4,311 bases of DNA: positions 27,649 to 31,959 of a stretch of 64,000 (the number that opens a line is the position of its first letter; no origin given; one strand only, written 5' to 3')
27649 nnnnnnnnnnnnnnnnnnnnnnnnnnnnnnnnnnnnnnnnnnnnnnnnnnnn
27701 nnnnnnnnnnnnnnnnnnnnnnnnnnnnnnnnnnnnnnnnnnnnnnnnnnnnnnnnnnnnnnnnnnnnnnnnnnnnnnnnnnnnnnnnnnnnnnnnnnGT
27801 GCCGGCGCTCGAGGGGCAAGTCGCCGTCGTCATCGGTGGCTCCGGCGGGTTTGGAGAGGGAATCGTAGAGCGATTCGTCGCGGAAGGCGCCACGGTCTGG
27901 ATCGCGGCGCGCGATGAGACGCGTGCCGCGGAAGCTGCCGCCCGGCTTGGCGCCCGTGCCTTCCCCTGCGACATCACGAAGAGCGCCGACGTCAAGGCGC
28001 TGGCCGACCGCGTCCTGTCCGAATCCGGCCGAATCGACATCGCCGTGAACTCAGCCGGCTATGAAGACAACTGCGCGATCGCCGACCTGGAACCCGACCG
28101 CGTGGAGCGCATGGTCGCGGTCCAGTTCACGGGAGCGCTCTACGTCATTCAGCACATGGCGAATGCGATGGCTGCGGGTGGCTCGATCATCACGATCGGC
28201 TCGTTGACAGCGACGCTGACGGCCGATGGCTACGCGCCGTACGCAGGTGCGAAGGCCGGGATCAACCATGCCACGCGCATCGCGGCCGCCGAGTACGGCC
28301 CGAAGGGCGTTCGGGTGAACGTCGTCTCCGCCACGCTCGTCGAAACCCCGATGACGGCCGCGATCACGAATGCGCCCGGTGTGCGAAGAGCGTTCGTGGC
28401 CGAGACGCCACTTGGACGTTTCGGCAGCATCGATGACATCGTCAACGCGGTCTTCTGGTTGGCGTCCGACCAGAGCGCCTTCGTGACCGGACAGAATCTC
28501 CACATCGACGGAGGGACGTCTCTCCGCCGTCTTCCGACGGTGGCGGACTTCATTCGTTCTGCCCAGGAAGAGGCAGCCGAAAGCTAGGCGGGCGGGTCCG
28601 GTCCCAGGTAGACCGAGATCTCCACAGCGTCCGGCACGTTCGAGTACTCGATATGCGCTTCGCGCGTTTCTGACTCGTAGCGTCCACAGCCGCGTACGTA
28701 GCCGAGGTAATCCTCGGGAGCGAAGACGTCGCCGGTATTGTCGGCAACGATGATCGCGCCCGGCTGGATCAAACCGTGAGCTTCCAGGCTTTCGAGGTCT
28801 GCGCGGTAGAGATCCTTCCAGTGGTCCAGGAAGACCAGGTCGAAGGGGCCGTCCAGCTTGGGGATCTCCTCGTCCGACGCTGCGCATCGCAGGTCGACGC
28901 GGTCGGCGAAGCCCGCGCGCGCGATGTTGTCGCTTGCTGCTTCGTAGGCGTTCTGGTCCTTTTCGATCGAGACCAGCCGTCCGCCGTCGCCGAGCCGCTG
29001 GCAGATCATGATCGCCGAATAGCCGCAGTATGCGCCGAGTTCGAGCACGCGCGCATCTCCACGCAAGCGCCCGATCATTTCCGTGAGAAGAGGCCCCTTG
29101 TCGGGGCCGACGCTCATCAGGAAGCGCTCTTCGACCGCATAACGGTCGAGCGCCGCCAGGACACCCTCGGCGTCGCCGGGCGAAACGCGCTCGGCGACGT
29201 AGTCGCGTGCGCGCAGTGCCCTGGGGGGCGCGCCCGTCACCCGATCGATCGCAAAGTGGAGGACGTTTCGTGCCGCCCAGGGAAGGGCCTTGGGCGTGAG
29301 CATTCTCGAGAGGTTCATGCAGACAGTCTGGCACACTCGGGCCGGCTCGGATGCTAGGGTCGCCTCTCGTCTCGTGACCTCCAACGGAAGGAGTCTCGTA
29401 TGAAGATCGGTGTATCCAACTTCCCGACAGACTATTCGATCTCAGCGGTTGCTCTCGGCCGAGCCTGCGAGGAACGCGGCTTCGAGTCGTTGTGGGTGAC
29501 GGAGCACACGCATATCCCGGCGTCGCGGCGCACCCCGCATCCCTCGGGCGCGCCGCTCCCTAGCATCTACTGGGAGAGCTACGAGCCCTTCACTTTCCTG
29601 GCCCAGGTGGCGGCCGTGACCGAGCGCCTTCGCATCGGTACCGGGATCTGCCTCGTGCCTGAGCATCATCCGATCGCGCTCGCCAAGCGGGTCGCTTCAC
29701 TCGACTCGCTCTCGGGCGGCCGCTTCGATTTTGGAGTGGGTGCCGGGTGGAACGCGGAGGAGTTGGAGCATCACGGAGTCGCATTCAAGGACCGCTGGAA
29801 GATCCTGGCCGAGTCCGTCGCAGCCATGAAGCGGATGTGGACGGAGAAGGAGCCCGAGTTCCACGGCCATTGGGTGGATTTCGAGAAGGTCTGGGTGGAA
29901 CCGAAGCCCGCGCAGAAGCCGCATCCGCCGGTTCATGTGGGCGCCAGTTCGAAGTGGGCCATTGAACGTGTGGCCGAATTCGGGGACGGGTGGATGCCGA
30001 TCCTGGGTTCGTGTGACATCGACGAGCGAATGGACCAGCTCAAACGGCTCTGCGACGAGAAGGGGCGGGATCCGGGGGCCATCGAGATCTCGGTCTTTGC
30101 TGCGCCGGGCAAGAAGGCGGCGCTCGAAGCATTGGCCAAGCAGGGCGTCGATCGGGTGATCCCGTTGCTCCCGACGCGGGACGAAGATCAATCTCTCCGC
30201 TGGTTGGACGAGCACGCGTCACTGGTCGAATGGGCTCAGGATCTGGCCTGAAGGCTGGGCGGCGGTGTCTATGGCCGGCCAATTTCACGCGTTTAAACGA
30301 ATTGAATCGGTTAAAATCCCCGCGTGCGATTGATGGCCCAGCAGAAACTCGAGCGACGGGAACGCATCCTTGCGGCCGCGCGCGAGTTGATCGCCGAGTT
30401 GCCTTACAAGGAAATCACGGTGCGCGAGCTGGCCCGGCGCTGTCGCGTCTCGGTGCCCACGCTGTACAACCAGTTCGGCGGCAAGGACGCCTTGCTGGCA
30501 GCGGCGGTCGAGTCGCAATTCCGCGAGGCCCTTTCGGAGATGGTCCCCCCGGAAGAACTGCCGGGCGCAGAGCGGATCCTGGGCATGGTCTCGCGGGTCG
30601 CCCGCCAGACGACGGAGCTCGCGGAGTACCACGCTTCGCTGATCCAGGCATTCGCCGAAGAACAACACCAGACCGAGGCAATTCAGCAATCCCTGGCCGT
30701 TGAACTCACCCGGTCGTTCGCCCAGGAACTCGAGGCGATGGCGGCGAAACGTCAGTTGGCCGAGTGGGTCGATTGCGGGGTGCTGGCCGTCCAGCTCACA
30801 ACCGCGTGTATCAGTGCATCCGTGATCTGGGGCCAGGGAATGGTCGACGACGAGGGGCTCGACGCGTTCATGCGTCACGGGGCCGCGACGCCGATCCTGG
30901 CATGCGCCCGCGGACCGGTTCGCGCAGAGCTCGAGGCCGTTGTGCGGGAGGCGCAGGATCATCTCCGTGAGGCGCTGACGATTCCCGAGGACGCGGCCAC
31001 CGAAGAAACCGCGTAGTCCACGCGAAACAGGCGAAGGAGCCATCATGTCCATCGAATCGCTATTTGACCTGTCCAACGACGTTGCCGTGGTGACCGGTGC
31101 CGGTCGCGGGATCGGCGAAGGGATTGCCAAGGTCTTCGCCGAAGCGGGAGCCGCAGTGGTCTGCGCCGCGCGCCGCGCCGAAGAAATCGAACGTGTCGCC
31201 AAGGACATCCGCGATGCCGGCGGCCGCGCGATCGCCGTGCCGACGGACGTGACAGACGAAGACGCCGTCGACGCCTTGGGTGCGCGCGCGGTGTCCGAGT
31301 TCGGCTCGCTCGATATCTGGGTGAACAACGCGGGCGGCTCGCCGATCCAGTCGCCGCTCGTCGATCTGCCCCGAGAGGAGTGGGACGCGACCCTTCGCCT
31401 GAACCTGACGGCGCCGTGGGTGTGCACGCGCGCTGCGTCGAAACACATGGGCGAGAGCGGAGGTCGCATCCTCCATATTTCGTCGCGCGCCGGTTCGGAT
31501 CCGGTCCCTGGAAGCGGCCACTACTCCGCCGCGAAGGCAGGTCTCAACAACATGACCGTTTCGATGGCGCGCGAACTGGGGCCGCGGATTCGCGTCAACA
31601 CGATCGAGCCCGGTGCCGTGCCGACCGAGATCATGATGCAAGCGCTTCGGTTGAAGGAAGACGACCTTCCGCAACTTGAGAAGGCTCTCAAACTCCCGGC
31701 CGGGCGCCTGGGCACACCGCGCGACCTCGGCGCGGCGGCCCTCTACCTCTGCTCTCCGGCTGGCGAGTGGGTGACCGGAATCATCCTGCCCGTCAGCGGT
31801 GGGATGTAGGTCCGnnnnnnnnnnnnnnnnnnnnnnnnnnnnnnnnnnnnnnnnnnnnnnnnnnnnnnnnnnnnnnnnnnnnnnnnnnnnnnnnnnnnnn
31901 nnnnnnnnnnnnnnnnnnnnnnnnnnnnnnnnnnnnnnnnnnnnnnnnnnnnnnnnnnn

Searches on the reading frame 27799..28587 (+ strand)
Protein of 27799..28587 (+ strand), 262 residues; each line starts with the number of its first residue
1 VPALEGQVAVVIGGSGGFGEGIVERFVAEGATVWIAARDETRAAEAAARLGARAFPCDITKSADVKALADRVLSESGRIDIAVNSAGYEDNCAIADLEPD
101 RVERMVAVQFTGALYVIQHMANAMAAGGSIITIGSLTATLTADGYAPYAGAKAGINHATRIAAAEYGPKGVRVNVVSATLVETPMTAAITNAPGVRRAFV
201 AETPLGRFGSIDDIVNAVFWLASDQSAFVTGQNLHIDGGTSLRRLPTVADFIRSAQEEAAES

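Call 51: search_protein_families(library=pfam, proteins=[window:27799-28587:+], max_evalue=0.0001)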
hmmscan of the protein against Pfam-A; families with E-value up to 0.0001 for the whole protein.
window:27799-28587:+ (262 aa): 7 families
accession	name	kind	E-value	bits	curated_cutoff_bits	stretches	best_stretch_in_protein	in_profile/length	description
PF13561.12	adh_short_C2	-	8.1e-65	219.1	27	1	17-240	7-235/236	Enoyl-(Acyl carrier protein) reductase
PF00106.31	adh_short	-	1.2e-42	146.1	26.6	1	7-191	1-192/195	short chain dehydrogenase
PF08659.16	KR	-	3.4e-11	43.8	22.6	1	9-156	3-157/180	KR domain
PF23441.1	SDR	-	5.1e-07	29.8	27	1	9-241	10-256/258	SDR-like rossmann domain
PF03807.23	F420_oxidored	-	5.2e-06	27.4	21.6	1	11-65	4-62/94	NADP oxidoreductase coenzyme F420-dependent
PF01370.27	Epimerase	-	1.5e-05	25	20.9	1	10-221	2-224/240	NAD dependent epimerase/dehydratase family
PF03435.24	Sacchrp_dh_NADP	-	5.4e-05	24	25.1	1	10-96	2-86/129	Saccharopine dehydrogenase NADP binding domain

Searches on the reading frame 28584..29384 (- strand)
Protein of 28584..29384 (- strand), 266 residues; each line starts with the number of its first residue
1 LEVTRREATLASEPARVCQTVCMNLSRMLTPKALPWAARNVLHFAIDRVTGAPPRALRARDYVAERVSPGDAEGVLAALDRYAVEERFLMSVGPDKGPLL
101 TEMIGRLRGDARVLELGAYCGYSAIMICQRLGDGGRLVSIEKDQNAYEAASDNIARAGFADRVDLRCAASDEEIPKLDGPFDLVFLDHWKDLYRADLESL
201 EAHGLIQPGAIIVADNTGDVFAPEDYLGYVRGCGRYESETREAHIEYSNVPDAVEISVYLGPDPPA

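Call 51: search_protein_families(library=pfam, proteins=[window:28584-29384:-], max_evalue=0.0001)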
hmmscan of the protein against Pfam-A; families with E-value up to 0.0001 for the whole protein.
window:28584-29384:- (266 aa): 5 families
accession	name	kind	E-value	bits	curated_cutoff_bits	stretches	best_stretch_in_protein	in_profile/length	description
PF01596.23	Methyltransf_3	-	5.2e-19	68.8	22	1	76-223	11-164/204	O-methyltransferase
PF13578.12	Methyltransf_24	-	4.1e-15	57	26.3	1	114-216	1-104/105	Methyltransferase domain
PF01135.25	PCMT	-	4.8e-07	30.2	20.3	1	101-175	66-138/210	Protein-L-isoaspartate(D-aspartate) O-methyltransferase (PCMT)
PF03602.21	Cons_hypoth95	-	2.5e-06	27.7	24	1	135-220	65-156/182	Conserved hypothetical protein 95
PF13649.12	Methyltransf_25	-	2.5e-05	25.3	27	1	113-188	1-73/97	Methyltransferase domain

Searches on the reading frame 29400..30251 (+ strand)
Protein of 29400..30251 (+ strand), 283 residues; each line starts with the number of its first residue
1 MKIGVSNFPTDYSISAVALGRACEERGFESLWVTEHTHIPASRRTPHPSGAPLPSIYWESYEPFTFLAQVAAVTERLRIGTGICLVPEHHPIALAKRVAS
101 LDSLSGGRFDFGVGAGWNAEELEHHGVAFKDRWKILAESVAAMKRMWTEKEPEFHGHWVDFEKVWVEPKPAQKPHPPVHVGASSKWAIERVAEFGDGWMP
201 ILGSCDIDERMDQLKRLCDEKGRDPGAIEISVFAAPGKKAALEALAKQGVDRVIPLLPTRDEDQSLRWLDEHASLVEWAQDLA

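Call 51: search_protein_families(library=pfam, proteins=[window:29400-30251:+], max_evalue=0.0001)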
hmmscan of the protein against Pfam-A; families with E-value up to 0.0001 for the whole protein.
window:29400-30251:+ (283 aa): 1 family
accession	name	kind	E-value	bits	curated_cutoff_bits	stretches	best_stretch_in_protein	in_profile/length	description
PF00296.26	Bac_luciferase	-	2.3e-54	185.3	27.9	1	16-234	25-226/314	Luciferase-like monooxygenase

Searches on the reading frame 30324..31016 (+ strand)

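Call 51: search_protein_families(library=pfam, proteins=[window:30324-31016:+], max_evalue=0.0001)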
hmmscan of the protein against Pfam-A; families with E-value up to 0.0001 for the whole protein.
window:30324-31016:+ (230 aa): 1 family
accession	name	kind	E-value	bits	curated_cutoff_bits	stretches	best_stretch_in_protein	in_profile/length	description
PF00440.29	TetR_N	-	1.5e-14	53.9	24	1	15-61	1-47/47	Bacterial regulatory proteins, tetR family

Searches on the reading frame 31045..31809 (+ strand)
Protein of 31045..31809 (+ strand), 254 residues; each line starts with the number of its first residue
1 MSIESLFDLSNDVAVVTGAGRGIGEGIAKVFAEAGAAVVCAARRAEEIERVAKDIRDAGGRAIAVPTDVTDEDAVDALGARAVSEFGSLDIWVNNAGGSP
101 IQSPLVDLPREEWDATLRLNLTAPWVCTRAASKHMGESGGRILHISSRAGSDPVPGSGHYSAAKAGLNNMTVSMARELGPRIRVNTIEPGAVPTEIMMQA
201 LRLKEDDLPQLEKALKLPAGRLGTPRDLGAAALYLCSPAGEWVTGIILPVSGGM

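Call 66: search_protein_families(library=pfam, proteins=[window:31045-31809:+], max_evalue=0.0001)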
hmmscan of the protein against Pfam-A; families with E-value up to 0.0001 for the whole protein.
window:31045-31809:+ (254 aa): 4 families
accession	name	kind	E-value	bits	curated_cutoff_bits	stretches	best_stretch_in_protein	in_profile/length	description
PF13561.12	adh_short_C2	-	6.7e-59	199.8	27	1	18-254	1-235/236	Enoyl-(Acyl carrier protein) reductase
PF00106.31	adh_short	-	1.1e-54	185.3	26.6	1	13-199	2-189/195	short chain dehydrogenase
PF08659.16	KR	-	3.5e-10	40.5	22.6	1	15-173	4-162/180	KR domain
PF23441.1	SDR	-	4.8e-07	29.9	27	1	9-253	5-254/258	SDR-like rossmann domain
